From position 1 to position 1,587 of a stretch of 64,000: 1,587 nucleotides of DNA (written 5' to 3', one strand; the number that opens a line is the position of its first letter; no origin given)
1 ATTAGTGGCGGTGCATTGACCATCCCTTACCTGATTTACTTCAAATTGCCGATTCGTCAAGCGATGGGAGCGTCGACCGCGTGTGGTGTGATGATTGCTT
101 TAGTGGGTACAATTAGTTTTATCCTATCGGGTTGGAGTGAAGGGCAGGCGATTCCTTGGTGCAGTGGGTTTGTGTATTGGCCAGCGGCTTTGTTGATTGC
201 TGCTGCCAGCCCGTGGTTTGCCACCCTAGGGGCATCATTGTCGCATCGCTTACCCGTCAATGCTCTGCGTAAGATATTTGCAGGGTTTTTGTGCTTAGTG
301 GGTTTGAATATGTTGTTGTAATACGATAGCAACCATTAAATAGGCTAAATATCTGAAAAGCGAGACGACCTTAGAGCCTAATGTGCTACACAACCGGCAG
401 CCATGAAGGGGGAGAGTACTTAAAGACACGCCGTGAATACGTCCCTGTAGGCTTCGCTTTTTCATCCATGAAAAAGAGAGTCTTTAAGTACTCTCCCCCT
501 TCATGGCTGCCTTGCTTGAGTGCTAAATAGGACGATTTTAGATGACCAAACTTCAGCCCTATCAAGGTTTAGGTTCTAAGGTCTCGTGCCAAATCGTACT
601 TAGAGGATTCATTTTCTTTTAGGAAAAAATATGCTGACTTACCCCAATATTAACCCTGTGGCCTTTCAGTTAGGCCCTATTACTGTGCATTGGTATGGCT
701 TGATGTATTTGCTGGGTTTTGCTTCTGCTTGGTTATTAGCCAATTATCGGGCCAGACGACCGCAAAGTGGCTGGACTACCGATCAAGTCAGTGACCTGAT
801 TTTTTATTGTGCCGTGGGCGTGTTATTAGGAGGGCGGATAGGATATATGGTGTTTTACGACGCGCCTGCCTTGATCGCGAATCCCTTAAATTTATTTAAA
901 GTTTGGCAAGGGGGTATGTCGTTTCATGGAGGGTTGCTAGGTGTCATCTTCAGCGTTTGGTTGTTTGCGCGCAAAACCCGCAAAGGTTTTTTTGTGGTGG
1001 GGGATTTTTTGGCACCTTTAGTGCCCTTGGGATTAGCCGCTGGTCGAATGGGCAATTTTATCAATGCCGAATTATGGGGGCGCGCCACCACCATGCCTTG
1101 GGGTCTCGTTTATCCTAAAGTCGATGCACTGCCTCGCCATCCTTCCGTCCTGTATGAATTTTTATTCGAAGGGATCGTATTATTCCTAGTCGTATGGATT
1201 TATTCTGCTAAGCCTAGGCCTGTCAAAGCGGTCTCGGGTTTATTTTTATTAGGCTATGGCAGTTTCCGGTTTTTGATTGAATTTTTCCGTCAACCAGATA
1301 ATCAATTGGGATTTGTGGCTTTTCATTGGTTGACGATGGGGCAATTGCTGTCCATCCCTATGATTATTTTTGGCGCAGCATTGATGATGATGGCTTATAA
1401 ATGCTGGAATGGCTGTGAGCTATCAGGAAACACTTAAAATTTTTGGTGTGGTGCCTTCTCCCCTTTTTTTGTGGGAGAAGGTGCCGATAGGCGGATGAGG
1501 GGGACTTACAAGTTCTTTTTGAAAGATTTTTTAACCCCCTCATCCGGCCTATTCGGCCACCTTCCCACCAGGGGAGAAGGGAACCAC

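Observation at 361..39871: Four-copy hairpin element family (F3) with compensatory changes in two independent stems and a conserved asymmetric core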

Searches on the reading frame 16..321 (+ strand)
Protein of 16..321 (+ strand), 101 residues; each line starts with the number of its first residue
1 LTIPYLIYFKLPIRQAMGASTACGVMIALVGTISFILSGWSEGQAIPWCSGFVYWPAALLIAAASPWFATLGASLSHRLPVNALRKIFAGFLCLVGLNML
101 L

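Call 61: search_protein_families(library=ncbifam, proteins=[window:16-321:+], max_evalue=0.00001)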
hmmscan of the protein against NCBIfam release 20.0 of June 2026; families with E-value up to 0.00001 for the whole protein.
window:16-321:+ (101 aa): 0 families

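Call 72: search_protein_families(library=pfam, proteins=[window:16-321:+], max_evalue=0.001)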
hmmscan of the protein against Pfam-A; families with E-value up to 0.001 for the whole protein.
window:16-321:+ (101 aa): 1 family
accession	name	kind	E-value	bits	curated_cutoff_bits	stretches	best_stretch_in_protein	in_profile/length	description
PF01925.25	TauE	-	6.8e-17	62.4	32.6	1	2-99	151-237/237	Sulfite exporter TauE/SafE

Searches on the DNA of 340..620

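Call 12: search_rna_families(source=window, start=340, end=620, threshold=evalue, max_evalue=10, show_alignments=2)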
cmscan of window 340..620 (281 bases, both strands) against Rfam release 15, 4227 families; matches with E-value up to 10: 7.
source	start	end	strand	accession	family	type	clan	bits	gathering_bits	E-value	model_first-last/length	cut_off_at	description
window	387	518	-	RF00908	MIR529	Gene; miRNA;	-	37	75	2.7e-07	1-131/131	no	MIR529 microRNA precursor family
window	388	521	+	RF00908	MIR529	Gene; miRNA;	-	29.2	75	5.8e-05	1-131/131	no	MIR529 microRNA precursor family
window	383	483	+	RF02770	Ysr224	Gene; sRNA;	-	22.9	70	0.0039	1-107/107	no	Yersinia sRNA 224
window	408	500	-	RF04157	MIR9486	Gene; miRNA;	-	22.3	100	0.025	1-119/119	no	MIR9486 microRNA precursor family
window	403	504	-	RF03880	mir-1684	Gene; miRNA;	-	21.2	60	0.06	1-87/87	no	mir-1684 microRNA precursor family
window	414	493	+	RF00641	mir-154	Gene; miRNA;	CL00149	15.5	52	3.2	1-82/82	no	mir-154 microRNA precursor family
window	437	497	+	RF00646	mir-204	Gene; miRNA;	-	11.3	48.4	5.6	1-89/89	no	mir-204 microRNA precursor family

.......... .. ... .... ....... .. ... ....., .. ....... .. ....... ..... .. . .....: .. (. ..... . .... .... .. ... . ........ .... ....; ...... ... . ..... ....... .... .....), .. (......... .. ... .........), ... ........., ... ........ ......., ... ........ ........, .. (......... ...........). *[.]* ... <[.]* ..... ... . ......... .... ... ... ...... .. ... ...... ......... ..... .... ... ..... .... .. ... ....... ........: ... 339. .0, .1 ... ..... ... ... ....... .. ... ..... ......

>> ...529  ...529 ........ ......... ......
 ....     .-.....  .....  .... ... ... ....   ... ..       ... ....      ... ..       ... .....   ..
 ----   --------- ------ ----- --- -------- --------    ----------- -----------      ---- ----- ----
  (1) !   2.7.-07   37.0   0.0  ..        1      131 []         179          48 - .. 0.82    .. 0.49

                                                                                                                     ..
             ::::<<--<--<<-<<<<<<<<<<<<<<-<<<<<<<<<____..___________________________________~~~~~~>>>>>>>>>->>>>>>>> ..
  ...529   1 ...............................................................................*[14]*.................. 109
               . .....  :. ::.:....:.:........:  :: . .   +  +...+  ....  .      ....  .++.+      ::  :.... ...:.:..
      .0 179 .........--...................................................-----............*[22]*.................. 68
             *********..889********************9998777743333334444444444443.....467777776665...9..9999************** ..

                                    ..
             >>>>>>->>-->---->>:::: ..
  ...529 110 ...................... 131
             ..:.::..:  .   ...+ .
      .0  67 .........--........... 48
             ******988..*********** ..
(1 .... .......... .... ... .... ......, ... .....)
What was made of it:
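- On Rfam RF02770 Ysr224: Copy A scores 22.9 bits (call 12).
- Tried and rejected: Only a below-threshold hit led to Ysr224 (call 12).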

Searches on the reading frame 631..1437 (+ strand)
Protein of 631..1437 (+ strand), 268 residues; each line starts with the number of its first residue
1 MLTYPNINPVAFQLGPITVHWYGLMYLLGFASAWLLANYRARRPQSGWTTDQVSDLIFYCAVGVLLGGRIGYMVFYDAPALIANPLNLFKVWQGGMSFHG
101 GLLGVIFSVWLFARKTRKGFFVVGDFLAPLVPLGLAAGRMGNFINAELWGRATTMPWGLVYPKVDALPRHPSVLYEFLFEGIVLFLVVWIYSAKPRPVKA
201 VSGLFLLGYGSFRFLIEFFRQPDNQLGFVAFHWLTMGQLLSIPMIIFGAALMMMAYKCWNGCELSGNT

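Call 61: search_protein_families(library=ncbifam, proteins=[window:631-1437:+], max_evalue=0.00001)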
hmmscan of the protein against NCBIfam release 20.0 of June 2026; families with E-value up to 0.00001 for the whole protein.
window:631-1437:+ (268 aa): 7 families
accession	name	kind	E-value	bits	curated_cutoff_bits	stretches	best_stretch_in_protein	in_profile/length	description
TIGR00544.1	lgt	equivalog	4.2e-84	282.2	118.9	1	3-258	6-272/280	prolipoprotein diacylglyceryl transferase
NF000775.0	PRK00052.2-5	equivalog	9.4e-34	117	428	1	13-257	16-279/288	prolipoprotein diacylglyceryl transferase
NF000778.0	PRK00052.3-4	equivalog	1.6e-31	109.8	334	1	11-254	5-243/252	prolipoprotein diacylglyceryl transferase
NF000784.0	PRK00052.4-5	subfamily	1.7e-31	109.5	409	1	8-164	2-156/298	prolipoprotein diacylglyceryl transferase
NF000779.0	PRK00052.3-5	equivalog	1.7e-20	73.9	405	1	4-158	3-155/257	prolipoprotein diacylglyceryl transferase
NF009611.0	PRK13108.1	equivalog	2e-17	63.3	636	1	12-166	16-172/476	prolipoprotein diacylglyceryl transferase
NF000780.0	PRK00052.4-1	equivalog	1.9e-06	27.4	547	0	19-244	30-271/327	prolipoprotein diacylglyceryl transferase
